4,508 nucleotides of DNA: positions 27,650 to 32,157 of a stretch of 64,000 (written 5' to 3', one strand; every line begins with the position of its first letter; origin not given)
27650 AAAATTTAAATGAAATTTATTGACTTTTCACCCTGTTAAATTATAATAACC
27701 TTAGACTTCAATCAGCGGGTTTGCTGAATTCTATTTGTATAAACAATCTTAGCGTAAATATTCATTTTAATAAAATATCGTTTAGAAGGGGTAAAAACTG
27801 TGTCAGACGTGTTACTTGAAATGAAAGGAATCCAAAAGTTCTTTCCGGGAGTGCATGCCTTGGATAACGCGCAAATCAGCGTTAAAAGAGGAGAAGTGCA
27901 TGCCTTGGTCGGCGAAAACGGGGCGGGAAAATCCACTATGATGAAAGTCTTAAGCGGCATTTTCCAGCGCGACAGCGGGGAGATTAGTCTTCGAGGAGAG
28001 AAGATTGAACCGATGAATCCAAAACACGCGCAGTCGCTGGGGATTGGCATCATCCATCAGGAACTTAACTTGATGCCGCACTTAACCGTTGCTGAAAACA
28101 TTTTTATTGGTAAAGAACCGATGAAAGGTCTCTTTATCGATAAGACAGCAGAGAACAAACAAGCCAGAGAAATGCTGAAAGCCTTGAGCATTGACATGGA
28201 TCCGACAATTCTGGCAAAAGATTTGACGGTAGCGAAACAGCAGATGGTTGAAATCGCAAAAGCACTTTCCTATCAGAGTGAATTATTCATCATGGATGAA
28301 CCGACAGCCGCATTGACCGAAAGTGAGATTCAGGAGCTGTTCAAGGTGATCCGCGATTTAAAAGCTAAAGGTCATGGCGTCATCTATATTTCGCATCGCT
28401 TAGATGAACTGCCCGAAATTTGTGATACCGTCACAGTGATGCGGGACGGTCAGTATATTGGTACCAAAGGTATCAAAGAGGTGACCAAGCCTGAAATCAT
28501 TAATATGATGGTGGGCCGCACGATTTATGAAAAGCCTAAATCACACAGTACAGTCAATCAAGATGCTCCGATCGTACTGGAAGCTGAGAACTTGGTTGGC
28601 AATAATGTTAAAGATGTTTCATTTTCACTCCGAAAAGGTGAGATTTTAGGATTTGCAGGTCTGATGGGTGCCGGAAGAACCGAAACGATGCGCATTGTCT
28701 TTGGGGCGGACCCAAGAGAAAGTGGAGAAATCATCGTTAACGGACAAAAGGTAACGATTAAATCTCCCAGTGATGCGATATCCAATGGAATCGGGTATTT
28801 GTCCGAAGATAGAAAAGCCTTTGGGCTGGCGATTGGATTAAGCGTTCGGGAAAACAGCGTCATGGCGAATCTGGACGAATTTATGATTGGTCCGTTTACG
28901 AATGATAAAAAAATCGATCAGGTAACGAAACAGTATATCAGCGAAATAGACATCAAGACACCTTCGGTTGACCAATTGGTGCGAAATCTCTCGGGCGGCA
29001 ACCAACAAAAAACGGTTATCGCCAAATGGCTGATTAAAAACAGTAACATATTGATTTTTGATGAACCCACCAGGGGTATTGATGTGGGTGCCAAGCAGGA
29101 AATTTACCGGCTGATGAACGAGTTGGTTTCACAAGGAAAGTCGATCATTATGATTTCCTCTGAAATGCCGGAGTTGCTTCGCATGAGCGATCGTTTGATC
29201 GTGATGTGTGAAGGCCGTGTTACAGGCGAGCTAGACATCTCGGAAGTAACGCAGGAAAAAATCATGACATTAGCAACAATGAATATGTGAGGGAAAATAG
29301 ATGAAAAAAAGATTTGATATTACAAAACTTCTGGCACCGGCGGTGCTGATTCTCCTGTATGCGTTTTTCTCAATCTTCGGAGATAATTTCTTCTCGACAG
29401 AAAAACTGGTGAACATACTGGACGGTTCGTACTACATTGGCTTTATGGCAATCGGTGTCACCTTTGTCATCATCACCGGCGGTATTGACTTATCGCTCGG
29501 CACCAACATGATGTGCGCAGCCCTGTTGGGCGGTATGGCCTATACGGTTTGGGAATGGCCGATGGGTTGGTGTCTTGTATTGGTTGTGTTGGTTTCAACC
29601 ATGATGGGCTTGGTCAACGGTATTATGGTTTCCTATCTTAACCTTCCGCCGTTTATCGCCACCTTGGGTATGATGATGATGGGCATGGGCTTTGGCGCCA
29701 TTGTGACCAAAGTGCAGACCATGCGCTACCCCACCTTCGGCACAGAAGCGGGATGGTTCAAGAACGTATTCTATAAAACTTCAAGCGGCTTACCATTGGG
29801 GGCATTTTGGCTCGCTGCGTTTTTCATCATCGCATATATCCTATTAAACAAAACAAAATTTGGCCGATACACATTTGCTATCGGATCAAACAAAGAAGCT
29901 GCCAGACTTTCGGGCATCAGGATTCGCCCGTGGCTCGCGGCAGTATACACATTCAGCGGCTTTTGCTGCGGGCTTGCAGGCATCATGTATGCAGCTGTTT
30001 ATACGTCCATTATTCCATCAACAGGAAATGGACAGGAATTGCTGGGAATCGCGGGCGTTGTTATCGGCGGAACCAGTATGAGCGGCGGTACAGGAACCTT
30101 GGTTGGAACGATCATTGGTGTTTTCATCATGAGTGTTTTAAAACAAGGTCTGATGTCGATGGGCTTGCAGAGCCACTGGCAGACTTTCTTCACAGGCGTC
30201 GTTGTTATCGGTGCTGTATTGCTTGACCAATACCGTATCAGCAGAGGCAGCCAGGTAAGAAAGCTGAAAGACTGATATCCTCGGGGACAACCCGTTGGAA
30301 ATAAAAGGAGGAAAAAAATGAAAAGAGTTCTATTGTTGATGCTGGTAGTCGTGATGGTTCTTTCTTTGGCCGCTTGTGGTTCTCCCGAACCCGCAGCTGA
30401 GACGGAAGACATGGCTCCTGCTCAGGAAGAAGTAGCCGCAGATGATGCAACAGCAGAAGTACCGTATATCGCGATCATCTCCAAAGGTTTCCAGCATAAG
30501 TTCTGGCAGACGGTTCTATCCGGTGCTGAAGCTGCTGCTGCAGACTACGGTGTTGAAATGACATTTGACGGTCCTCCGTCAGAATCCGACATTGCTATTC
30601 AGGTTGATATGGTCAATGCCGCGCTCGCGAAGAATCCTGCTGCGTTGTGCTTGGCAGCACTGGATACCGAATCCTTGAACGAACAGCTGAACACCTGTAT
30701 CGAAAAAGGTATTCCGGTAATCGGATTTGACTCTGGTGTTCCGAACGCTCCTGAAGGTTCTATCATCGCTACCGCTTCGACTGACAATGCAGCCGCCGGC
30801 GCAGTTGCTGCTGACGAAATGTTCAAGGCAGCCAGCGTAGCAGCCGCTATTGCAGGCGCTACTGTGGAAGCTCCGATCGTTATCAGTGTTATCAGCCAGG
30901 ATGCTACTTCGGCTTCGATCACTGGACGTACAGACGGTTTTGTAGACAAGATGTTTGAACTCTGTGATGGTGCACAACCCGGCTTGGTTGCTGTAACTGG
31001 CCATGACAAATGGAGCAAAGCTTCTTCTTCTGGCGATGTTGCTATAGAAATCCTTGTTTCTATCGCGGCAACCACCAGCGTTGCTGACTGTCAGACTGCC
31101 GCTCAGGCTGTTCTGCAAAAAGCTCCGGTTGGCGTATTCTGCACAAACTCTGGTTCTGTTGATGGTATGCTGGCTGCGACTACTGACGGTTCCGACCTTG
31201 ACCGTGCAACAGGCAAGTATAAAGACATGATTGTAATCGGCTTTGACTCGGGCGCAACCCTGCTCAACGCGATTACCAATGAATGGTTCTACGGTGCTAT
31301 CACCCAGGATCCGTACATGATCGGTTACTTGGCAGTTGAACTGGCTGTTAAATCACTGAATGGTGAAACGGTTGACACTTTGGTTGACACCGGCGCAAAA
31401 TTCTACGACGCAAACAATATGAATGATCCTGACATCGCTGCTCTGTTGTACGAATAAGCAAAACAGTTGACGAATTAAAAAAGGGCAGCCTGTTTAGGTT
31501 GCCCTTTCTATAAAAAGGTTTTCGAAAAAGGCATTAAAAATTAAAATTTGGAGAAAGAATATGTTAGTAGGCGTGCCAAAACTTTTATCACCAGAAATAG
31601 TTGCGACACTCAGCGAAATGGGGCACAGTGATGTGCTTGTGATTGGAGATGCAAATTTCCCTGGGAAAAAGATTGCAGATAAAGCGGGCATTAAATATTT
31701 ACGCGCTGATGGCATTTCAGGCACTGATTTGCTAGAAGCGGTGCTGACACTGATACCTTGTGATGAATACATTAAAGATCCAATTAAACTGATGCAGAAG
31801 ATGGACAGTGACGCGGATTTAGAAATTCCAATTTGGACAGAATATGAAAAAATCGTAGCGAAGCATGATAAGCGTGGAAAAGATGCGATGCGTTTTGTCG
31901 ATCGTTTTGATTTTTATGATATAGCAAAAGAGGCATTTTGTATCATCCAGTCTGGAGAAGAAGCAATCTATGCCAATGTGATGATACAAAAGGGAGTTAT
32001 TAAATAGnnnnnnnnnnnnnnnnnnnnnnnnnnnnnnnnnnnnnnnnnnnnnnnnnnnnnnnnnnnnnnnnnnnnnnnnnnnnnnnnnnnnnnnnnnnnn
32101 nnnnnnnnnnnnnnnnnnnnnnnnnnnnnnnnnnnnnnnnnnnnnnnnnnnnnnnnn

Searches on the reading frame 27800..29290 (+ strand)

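Call 31: search_protein_families(library=pfam, proteins=[window:27800-29290:+], max_evalue=0.0001)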
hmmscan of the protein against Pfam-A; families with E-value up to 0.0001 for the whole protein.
window:27800-29290:+ (496 aa): 4 families
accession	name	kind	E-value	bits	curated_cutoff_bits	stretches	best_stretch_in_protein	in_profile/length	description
PF00005.33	ABC_tran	-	3.2e-54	183.7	25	2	21-170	1-137/137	ABC transporter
PF13304.12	AAA_21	-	3e-07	31.3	27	0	33-61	1-29/304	AAA domain, putative AbiEii toxin, Type IV TA system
PF02463.25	SMC_N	-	3e-07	30.5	40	1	31-442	24-186/220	RecF/RecN/SMC N terminal domain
PF09818.15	ABC_ATPase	-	6.4e-05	22.6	23.2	0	416-473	189-250/283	P-loop domain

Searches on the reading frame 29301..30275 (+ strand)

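Call 31: search_protein_families(library=pfam, proteins=[window:29301-30275:+], max_evalue=0.0001)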
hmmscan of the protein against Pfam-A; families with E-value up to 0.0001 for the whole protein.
window:29301-30275:+ (324 aa): 1 family
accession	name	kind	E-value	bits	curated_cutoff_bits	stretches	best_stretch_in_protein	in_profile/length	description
PF02653.21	BPD_transp_2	-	4.1e-45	154.5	26.8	1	37-305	3-268/269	Branched-chain amino acid transport system / permease component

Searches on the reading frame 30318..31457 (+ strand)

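Call 26: search_protein_families(library=ncbifam, proteins=[window:30318-31457:+], max_evalue=0.00001)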
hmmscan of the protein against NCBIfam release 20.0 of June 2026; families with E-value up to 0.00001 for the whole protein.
window:30318-31457:+ (379 aa): 6 families
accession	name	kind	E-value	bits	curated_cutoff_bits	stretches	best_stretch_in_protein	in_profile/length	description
NF052284.1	rhzpin_SBP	equivalog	3.8e-15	55.8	420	1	59-178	12-130/289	rhizopine catabolism ABC transporter substrate-binding protein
NF007254.0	PRK09701.1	equivalog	2e-13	50.2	335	1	7-168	7-148/311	D-allose transporter substrate-binding protein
TIGR02637.1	RhaS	equivalog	4.5e-13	49.1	342.25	1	51-168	1-116/302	rhamnose ABC transporter substrate-binding protein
NF011937.0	PRK15408.1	equivalog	2e-10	40.1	384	1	47-143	28-121/340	autoinducer 2 ABC transporter substrate-binding protein LsrB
NF007936.0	PRK10653.1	equivalog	2.2e-10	40.4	337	0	298-355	229-285/295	ribose ABC transporter substrate-binding protein RbsB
NF040907.2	ChvE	equivalog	2.4e-08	33.6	460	1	76-177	28-123/324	multiple monosaccharide ABC transporter substrate-binding protein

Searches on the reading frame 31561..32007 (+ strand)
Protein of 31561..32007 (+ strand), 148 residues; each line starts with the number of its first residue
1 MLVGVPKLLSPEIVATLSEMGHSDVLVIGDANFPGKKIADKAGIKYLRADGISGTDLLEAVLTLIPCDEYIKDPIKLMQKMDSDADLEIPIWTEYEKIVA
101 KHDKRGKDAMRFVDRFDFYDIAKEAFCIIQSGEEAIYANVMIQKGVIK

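Call 31: search_protein_families(library=pfam, proteins=[window:31561-32007:+], max_evalue=0.0001)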
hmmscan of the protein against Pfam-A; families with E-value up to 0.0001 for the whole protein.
window:31561-32007:+ (148 aa): 1 family
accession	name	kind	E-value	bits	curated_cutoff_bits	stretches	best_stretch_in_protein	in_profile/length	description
PF05025.18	RbsD_FucU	-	1.1e-36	126.8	25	1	6-147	4-138/138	RbsD / FucU transport protein family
